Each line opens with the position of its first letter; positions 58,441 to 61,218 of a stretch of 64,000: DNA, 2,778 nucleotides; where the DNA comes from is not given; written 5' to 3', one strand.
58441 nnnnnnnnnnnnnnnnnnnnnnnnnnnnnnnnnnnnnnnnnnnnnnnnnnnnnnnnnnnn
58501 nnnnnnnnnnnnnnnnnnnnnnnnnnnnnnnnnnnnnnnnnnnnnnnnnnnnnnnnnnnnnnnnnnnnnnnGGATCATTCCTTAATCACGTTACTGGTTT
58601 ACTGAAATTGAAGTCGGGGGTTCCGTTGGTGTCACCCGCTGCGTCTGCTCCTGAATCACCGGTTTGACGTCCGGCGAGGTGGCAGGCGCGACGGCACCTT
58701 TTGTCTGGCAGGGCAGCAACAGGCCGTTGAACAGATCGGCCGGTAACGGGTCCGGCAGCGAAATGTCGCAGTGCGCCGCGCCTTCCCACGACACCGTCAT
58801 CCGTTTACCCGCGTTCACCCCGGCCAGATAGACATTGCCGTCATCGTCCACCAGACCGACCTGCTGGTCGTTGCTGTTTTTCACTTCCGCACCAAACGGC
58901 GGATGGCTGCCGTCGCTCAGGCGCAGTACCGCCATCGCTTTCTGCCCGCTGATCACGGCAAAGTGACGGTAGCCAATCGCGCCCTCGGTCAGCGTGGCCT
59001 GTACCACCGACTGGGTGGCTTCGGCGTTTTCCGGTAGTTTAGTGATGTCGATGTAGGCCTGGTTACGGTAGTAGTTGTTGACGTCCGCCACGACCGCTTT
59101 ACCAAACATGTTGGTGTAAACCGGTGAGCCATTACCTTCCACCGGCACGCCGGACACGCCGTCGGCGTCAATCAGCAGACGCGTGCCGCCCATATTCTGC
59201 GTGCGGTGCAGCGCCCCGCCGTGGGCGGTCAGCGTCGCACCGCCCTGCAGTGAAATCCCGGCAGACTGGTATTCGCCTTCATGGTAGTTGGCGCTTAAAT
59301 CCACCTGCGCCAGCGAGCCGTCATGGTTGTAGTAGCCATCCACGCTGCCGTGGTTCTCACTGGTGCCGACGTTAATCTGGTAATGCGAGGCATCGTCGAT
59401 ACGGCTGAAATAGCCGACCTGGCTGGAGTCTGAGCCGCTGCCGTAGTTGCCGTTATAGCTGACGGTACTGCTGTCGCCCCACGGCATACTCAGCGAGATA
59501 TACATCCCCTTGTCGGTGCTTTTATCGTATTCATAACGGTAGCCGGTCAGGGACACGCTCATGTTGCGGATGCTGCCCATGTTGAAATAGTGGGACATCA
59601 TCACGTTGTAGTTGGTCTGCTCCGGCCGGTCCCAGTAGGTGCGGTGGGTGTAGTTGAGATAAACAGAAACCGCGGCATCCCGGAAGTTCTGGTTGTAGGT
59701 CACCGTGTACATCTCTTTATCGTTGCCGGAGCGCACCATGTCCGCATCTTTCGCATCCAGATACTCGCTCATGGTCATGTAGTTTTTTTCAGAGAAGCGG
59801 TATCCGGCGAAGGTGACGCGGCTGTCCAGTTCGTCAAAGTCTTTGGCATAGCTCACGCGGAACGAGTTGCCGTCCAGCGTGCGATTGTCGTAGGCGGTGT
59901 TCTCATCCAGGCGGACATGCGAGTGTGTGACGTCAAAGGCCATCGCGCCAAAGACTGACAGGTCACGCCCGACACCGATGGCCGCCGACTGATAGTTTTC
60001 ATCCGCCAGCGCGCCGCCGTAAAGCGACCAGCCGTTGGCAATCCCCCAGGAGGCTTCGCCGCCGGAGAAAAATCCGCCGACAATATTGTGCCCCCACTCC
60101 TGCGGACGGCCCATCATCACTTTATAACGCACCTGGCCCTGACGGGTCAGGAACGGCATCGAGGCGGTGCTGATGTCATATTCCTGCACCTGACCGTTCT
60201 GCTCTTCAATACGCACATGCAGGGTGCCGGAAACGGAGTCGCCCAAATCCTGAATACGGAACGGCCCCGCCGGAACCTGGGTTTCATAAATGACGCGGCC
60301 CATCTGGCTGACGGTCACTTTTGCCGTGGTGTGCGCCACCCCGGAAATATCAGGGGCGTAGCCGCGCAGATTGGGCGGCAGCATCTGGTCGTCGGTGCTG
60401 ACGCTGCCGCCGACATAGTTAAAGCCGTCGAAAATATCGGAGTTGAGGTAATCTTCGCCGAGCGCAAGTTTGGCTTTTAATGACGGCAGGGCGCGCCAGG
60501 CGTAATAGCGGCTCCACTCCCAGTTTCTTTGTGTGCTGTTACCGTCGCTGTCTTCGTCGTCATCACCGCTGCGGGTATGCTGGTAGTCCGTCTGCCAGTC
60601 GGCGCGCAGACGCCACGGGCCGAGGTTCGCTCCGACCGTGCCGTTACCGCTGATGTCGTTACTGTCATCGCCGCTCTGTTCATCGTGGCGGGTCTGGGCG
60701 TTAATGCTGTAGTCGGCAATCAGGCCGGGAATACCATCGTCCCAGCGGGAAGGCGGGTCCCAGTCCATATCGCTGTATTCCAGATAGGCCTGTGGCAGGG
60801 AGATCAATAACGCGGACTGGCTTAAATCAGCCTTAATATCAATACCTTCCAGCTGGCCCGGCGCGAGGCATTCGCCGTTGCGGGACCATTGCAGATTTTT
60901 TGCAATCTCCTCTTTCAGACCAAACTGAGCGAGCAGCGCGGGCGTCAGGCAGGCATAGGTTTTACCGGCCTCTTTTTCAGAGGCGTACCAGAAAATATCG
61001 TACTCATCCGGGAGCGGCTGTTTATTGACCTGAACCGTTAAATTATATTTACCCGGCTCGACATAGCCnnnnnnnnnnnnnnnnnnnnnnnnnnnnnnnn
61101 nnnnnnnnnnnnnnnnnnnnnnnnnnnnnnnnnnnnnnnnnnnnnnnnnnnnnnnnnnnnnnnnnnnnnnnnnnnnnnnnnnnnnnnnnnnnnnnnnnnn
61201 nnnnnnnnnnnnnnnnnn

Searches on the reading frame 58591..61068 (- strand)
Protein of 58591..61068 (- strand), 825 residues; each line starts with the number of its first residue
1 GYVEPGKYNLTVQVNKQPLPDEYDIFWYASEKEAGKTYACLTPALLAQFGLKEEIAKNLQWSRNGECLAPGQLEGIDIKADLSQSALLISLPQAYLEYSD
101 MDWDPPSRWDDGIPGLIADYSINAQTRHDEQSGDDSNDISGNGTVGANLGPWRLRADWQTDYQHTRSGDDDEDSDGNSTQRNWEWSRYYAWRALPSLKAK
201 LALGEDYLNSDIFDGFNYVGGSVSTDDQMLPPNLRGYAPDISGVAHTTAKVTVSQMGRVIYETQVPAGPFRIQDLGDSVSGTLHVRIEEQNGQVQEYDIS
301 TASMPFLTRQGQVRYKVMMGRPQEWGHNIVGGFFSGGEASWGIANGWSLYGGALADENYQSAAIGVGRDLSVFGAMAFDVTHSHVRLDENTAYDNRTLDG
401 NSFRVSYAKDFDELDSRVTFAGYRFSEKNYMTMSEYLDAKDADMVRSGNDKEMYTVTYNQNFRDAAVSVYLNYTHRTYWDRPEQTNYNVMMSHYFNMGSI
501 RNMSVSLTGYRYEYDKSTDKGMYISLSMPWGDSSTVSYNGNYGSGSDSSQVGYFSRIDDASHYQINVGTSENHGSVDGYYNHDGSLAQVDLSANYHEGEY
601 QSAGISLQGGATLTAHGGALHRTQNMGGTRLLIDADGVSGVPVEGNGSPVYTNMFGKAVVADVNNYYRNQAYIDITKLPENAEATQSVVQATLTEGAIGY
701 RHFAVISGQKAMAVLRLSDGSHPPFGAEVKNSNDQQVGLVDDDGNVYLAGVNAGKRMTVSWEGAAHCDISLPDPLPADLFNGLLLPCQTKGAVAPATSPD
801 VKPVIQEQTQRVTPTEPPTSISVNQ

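Call 58: search_protein_families(proteins=[window:58591-61068:-], library=ncbifam, max_evalue=0.01)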
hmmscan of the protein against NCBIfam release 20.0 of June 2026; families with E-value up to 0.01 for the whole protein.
window:58591-61068:- (825 aa): 15 families
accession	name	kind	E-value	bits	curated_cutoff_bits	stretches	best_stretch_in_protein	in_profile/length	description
NF011812.0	PRK15284.1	subfamily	0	1710.7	972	1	1-825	57-881/881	outer membrane usher protein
NF011804.0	PRK15273.1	equivalog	0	1108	1371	1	1-812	57-869/899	fimbrial biogenesis outer membrane usher protein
NF011791.0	PRK15255.1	equivalog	3.6e-161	538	1289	1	1-787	46-828/829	fimbrial outer membrane usher protein StdB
NF011740.0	PRK15193.1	equivalog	5.3e-93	312.4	995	1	33-765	101-850/877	fimbrial biogenesis usher protein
NF007337.0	PRK09828.1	equivalog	4.9e-90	302.7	830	1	4-763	61-831/865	outer membrane usher protein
NF011760.0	PRK15213.1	equivalog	6.3e-86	289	752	1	5-769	56-778/796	PefC/AfrB family outer membrane usher protein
NF011769.0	PRK15223.1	equivalog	7.2e-80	268.8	1105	1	3-770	48-816/836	fimbrial biogenesis outer membrane usher protein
NF011822.1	PRK15294.1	equivalog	2.2e-79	267.4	1397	1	6-770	60-825/845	fimbrial outer membrane usher protein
NF011754.0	PRK15207.1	equivalog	1.7e-78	264.6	1271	1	5-768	64-820/842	outer membrane usher protein LpfC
NF011745.0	PRK15198.1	subfamily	1.5e-77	261.4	975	2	31-537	85-568/860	outer membrane usher protein FimD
NF011826.0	PRK15298.1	equivalog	1.7e-72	244.5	1422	2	5-514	63-555/848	fimbrial outer membrane usher protein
NF011763.0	PRK15217.1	subfamily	4.8e-70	236.7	933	1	5-756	53-796/826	fimbrial biogenesis outer membrane usher protein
NF011784.0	PRK15248.1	equivalog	4.8e-67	226.6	996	2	5-441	55-470/853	fimbrial outer membrane usher protein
NF011774.0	PRK15235.1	exception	3.4e-65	220.8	1191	1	5-763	49-786/814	SEF14/SEF18 fimbria usher protein SefC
NF011832.0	PRK15304.1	subfamily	9.4e-42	142.9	723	1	39-770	86-780/801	fimbrial biogenesis usher protein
